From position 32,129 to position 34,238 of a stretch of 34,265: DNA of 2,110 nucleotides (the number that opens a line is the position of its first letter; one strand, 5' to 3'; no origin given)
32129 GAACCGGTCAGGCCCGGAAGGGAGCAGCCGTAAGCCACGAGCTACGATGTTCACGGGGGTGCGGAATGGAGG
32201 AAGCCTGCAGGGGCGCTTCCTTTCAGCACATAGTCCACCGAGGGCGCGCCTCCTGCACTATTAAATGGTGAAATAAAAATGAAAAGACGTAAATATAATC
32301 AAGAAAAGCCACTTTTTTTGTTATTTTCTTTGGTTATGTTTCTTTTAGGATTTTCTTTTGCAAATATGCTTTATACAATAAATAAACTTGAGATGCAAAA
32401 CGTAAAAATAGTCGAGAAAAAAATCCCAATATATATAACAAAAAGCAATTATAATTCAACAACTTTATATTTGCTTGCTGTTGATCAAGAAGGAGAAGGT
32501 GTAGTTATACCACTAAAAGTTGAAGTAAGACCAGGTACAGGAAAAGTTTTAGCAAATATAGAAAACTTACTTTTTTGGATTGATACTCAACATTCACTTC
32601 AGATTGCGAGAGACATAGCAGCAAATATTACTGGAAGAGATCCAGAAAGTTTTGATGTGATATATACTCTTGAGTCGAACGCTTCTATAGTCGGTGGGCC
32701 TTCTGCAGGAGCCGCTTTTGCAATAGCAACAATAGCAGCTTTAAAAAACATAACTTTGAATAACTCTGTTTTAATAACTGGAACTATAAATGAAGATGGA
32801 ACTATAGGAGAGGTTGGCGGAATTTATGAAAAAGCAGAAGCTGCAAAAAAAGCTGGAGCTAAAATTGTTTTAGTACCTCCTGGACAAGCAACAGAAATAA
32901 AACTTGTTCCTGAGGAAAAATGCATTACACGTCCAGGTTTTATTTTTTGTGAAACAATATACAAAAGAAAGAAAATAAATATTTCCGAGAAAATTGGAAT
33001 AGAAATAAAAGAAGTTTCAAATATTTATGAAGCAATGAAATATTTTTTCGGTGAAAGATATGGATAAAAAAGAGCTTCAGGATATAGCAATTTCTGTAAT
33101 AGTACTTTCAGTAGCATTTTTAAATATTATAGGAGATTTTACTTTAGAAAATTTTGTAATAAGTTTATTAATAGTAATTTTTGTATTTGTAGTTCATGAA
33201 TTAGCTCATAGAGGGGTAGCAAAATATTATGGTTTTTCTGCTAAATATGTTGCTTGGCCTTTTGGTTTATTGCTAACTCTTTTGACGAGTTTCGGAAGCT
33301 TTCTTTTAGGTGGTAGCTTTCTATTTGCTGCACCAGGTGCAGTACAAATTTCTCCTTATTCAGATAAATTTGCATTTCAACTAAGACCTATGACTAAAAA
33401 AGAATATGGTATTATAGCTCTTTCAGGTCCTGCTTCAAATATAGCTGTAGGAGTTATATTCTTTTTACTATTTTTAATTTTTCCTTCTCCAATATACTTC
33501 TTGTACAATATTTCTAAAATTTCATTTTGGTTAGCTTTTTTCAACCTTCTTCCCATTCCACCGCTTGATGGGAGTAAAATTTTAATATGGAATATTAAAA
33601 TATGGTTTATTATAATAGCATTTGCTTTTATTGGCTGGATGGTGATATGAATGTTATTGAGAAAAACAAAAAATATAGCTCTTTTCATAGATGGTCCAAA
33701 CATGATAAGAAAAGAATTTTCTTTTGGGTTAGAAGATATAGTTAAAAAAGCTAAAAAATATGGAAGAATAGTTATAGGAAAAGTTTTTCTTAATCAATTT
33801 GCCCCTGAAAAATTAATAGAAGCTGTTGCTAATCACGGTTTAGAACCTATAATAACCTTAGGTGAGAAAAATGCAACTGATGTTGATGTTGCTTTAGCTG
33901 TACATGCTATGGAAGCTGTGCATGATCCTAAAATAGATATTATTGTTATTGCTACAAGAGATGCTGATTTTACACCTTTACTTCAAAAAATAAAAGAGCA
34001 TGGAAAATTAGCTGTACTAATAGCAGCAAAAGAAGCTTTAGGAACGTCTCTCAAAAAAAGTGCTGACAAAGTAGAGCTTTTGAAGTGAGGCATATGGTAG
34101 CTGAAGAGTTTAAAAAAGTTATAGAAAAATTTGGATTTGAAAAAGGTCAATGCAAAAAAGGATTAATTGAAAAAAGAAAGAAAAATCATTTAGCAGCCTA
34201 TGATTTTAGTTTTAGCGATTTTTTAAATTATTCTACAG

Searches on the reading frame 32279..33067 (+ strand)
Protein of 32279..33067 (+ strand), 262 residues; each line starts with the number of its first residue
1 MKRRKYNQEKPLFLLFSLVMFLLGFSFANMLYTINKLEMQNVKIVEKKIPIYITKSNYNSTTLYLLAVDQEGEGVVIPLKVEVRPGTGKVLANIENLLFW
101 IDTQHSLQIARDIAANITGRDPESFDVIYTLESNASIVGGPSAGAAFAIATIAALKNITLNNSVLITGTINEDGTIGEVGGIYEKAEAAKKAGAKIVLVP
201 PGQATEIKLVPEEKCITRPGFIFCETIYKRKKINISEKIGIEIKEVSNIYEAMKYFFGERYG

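Call 80: search_protein_families(library=pfam, proteins=[window:32279-33067:+], max_evalue=0.001)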
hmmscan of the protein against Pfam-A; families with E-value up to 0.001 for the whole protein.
window:32279-33067:+ (262 aa): 2 families
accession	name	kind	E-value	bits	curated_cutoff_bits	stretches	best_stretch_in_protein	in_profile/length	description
PF05362.19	Lon_C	-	1.3e-12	48.2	21.1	1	138-213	107-182/205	Lon protease (S16) C-terminal proteolytic domain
PF13541.12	ChlI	-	0.00048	20.5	27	1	146-201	64-119/121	Subunit ChlI of Mg-chelatase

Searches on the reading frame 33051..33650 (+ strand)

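Call 80: search_protein_families(library=pfam, proteins=[window:33051-33650:+], max_evalue=0.001)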
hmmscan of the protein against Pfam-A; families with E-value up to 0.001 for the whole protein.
window:33051-33650:+ (199 aa): 1 family
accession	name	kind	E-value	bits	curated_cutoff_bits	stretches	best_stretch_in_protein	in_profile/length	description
PF02163.28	Peptidase_M50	-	4.9e-14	52.6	27.2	2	39-144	3-103/221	Peptidase family M50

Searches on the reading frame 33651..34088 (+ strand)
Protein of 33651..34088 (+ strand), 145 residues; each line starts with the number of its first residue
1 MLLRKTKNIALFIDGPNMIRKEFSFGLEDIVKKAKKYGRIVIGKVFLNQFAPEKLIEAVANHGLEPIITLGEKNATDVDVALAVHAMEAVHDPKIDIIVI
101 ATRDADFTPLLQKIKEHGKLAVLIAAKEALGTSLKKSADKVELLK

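Call 80: search_protein_families(library=pfam, proteins=[window:33651-34088:+], max_evalue=0.001)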
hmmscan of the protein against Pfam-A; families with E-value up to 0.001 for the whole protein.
window:33651-34088:+ (145 aa): 1 family
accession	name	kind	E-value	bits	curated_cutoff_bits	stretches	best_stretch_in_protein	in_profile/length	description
PF01936.24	NYN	-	1.2e-23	84.7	24.2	1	8-141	1-141/145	NYN domain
